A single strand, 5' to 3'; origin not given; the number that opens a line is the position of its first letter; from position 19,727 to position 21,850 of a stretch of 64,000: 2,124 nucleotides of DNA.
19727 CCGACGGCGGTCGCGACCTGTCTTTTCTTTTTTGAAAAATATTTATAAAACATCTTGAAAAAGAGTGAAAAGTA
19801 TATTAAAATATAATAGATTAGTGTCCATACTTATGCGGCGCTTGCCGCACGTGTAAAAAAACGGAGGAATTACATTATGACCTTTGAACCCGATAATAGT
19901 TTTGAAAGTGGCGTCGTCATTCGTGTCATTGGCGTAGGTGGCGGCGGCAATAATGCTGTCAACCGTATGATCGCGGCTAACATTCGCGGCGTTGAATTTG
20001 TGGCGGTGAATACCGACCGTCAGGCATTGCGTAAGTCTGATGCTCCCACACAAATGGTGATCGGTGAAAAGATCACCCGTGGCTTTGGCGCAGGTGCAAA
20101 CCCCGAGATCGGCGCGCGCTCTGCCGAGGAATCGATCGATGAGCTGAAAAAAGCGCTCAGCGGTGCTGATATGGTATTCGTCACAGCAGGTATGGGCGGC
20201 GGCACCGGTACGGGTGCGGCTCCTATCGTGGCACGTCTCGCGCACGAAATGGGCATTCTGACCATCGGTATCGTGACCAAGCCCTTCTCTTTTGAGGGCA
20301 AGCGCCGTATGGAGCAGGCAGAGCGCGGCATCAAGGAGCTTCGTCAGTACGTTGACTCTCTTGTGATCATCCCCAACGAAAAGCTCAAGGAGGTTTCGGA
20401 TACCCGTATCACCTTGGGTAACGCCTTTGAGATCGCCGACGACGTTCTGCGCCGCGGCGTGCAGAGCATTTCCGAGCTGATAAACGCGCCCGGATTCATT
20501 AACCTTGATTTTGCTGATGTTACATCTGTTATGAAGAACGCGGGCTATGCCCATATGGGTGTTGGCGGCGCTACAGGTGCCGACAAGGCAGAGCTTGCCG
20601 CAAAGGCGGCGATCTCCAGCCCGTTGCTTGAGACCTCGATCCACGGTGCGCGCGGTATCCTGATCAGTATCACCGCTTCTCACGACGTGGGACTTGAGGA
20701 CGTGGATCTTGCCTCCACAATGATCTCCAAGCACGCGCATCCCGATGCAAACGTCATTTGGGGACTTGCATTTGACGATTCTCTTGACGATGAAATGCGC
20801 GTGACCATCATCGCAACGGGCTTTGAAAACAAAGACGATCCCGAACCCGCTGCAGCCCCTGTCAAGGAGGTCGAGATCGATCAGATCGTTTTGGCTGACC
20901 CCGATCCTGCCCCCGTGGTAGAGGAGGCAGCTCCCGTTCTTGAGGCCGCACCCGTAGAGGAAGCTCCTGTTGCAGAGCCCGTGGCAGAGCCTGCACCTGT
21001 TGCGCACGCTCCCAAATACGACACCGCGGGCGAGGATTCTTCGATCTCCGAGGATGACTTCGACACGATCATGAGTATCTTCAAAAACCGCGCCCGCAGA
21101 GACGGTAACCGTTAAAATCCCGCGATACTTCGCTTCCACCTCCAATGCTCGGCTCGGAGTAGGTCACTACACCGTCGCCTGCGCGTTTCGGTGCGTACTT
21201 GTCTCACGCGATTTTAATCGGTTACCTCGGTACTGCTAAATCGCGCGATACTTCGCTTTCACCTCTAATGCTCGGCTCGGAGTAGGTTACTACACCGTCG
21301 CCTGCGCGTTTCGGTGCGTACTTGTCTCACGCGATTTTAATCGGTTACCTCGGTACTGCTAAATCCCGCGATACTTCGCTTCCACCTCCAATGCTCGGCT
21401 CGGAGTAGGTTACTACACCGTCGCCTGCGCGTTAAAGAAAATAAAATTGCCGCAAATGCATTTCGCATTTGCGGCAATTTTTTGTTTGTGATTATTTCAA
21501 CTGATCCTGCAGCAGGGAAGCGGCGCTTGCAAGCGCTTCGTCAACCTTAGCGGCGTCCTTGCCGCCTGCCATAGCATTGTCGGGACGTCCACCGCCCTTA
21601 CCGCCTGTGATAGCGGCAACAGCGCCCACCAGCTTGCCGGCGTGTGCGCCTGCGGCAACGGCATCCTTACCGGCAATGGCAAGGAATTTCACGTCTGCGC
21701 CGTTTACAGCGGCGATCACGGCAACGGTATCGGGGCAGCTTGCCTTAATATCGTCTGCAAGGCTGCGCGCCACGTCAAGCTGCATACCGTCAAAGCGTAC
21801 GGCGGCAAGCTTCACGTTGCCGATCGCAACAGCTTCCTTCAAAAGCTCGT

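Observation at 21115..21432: Noncoding 123-bp tandem repeat (2.6 copies) fused to the ftsZ stop codon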

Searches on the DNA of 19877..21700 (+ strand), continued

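Call 58: search_with_rna_model(model_id=R1, sources=[L025, L026, L027, L028, L029, L030, L031, L032, L033, L034, L035, L036, L037, L038, L039, L040, L041, L042, L043, L044, L045, L046, L047, L048, L049, L050, L051, L052, L053, L054, L055, L056, L057, L058, L059, L060, L061, L062, L063, L064, L065, L066, L067, L068, L069, L070, L071, L072, L073, L074, L075, L076, L077, L078, L079, L080, L081, L082, L083, L084, L085, L086, L087, L088, L089, L090, L091, L092, L093, L094, L095, L096, L097, L098, L099, L100, L101, L102, L103, L104, L105, L111, L112, L113, L114, L115, L116, L117], max_evalue=1)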
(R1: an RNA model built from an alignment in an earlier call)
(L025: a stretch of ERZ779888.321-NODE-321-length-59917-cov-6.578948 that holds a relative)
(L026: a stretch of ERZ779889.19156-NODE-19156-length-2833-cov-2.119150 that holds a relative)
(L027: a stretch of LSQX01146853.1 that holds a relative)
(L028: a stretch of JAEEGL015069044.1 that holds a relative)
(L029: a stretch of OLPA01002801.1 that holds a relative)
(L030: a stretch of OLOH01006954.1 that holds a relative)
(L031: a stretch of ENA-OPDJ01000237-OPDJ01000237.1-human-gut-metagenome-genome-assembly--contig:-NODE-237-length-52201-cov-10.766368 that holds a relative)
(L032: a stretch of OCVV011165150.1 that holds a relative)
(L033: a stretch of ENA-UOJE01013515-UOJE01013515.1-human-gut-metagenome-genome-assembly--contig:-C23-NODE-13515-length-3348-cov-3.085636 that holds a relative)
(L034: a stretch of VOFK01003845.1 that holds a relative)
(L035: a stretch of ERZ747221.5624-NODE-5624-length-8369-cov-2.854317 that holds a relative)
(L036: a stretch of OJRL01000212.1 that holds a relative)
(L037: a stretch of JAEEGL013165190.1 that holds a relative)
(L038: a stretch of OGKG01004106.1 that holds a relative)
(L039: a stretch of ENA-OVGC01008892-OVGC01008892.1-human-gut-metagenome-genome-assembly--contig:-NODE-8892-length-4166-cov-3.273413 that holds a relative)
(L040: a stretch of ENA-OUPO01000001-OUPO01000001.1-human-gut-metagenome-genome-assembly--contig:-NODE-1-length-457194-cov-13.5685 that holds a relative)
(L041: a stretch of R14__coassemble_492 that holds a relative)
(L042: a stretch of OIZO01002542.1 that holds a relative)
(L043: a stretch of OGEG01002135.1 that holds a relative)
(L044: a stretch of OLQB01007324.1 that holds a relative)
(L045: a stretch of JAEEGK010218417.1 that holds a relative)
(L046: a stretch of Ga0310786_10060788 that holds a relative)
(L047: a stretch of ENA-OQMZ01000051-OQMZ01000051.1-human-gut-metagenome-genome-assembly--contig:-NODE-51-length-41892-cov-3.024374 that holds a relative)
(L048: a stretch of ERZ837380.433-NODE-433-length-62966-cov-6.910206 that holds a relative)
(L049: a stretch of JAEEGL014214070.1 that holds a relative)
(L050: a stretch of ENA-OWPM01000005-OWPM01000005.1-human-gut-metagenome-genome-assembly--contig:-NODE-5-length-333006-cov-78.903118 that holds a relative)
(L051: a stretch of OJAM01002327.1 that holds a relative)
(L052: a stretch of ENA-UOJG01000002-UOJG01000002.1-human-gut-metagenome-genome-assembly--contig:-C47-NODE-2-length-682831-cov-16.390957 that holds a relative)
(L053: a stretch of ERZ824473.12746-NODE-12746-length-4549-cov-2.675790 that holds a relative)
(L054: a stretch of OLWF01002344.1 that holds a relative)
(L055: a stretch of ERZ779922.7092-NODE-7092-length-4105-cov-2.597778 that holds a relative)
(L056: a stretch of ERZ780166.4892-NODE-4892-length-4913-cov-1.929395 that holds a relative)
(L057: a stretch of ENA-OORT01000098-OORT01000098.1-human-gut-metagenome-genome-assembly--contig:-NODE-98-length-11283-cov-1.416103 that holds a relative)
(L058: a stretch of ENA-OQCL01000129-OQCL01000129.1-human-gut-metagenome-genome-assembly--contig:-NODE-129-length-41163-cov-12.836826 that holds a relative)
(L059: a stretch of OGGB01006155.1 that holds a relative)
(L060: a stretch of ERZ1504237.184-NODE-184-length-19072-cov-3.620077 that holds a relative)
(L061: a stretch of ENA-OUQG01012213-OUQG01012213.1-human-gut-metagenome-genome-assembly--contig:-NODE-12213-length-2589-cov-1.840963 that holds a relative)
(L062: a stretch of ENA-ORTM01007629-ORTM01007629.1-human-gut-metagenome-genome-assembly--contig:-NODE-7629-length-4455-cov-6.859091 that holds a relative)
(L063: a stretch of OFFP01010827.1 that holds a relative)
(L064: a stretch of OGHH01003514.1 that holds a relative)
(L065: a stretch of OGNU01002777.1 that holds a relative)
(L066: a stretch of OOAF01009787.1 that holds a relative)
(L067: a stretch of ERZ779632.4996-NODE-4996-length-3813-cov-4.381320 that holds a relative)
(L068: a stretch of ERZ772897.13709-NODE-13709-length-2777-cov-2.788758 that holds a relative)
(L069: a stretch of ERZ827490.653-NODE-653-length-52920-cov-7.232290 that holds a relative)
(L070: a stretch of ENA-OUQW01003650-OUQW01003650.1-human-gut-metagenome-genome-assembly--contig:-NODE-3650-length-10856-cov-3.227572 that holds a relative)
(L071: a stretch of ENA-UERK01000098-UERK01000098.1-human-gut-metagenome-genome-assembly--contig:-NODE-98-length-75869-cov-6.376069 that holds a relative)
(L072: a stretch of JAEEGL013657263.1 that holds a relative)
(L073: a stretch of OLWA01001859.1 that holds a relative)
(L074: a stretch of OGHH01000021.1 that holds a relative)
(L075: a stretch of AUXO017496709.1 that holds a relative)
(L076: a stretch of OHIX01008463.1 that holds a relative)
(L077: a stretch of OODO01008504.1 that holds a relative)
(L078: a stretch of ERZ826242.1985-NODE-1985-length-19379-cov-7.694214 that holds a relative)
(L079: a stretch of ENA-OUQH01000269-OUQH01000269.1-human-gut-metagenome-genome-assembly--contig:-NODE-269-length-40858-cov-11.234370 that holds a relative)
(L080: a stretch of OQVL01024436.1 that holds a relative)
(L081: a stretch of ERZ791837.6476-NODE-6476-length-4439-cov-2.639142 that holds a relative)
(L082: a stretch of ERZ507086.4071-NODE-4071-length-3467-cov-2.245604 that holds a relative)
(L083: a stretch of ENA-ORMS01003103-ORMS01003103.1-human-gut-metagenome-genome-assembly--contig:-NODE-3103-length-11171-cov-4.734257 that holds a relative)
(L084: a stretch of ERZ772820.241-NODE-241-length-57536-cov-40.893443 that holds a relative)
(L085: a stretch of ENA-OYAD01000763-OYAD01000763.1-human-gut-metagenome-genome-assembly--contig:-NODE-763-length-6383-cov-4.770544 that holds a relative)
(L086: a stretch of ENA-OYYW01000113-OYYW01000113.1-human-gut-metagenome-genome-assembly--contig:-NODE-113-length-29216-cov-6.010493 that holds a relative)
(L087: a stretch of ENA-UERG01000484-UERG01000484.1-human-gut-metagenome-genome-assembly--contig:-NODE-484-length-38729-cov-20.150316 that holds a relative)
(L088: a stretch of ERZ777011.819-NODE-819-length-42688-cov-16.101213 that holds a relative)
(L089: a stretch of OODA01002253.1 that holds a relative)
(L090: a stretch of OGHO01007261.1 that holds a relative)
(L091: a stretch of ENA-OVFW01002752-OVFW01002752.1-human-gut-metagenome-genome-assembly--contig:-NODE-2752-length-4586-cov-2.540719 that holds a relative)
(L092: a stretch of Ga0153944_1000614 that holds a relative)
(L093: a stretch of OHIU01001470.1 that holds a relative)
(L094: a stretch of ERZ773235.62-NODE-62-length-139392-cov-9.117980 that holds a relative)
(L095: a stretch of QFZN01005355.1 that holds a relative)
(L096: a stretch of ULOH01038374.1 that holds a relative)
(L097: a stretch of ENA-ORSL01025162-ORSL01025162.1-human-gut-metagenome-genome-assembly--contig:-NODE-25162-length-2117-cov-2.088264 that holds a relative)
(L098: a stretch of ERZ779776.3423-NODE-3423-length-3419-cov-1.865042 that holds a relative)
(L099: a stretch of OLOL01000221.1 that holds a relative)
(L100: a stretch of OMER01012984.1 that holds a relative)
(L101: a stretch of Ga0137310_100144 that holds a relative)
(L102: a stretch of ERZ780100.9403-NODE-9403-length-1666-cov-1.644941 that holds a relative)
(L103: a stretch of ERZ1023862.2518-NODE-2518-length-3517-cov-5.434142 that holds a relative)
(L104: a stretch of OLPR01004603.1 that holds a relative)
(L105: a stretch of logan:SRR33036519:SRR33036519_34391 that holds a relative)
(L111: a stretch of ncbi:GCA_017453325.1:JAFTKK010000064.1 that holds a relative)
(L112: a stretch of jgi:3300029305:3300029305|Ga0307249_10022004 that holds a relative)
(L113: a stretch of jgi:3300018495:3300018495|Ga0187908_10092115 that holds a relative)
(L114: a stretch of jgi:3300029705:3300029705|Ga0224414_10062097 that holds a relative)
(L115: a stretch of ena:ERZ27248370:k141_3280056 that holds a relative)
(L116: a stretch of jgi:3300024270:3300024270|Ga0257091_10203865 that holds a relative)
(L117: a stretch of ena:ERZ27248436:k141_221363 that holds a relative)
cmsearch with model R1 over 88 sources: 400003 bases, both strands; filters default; matches with E-value up to 1: 0.
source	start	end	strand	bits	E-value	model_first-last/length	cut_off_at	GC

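Call 59: search_with_rna_model(model_id=R1, sources=[L001, L002, L004, L005, L006, L007, L008, L009, L010, L011, L012, L013, L014, L015, L016, L017, L018, L019, L020, L021, L022, L023], max_evalue=1)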
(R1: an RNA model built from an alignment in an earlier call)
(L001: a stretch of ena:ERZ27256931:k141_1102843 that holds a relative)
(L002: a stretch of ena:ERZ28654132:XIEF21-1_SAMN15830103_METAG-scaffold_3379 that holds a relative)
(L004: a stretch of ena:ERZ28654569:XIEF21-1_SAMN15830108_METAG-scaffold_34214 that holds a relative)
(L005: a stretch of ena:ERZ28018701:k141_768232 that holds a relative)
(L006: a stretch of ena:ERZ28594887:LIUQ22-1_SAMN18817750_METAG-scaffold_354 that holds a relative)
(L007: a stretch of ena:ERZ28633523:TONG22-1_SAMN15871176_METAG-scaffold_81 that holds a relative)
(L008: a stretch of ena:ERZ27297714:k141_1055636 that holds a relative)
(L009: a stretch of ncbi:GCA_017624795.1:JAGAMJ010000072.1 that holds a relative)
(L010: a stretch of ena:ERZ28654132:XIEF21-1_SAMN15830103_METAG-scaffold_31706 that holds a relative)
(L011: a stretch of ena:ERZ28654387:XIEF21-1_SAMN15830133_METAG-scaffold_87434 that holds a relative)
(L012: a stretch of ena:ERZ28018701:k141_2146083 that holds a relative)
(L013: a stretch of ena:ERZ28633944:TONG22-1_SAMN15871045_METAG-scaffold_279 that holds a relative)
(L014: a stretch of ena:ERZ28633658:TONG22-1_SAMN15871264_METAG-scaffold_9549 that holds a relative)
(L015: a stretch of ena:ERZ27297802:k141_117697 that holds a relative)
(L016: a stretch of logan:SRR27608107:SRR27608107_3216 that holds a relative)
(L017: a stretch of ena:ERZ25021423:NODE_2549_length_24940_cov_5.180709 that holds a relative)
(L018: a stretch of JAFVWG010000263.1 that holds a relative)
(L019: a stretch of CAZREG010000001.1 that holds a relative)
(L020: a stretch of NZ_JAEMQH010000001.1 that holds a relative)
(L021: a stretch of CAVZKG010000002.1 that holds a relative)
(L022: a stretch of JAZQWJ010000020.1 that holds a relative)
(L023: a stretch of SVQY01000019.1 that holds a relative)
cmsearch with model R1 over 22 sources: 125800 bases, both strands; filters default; matches with E-value up to 1: 31.
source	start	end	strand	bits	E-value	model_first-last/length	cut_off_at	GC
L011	1737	1864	+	150.5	3.7e-43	1-128/128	no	0.52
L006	4229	4356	+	149.8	6e-43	1-128/128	no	0.53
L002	4226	4353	+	149.6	7.1e-43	1-128/128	no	0.55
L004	3111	3238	+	149.6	7.1e-43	1-128/128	no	0.55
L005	1355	1482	+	149.6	7.1e-43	1-128/128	no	0.55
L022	4015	4142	+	149.3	8.6e-43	1-128/128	no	0.53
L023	261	389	-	146.7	5.5e-42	1-128/128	no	0.57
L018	3113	3241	-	137.8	2.8e-39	1-128/128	no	0.57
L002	4354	4476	+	121.3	3.1e-34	1-128/128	no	0.53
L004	3239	3361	+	121.3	3.1e-34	1-128/128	no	0.53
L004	3365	3475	+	118.2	2.8e-33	9-119/128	no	0.53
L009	4223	4348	+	96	1.7e-26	1-128/128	no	0.48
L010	2576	2701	+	96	1.7e-26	1-128/128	no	0.48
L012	1657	1743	+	92.6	1.8e-25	1-87/128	3'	0.52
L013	4259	4383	+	91.4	4.1e-25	1-128/128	no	0.53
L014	1679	1803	+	91.4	4.1e-25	1-128/128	no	0.53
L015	1679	1803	+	91.4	4.1e-25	1-128/128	no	0.53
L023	152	259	-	90.4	8.4e-25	9-119/128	no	0.56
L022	4154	4262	+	83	1.5e-22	1-128/128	no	0.51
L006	4373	4444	+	79.7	1.5e-21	21-92/128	no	0.58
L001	4226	4354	+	73.3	1.4e-19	1-128/128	no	0.5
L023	50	133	-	72.9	1.9e-19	21-104/128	no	0.52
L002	4478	4595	+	70.8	8.3e-19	1-128/128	no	0.48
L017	4253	4378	+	60.9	8.6e-16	1-128/128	no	0.5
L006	4545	4593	+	55.1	5.1e-14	40-88/128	no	0.61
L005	1520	1563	+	51.2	7.8e-13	43-86/128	no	0.59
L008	3081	3206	+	34.4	1e-07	1-128/128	no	0.52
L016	4259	4309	+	28.2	7.9e-06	1-52/128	3'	0.51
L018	3115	3241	+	18.8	0.0061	1-128/128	no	0.56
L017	2422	2534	-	14.2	0.15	1-128/128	no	0.63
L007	4479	4584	+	12.4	0.55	1-128/128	no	0.42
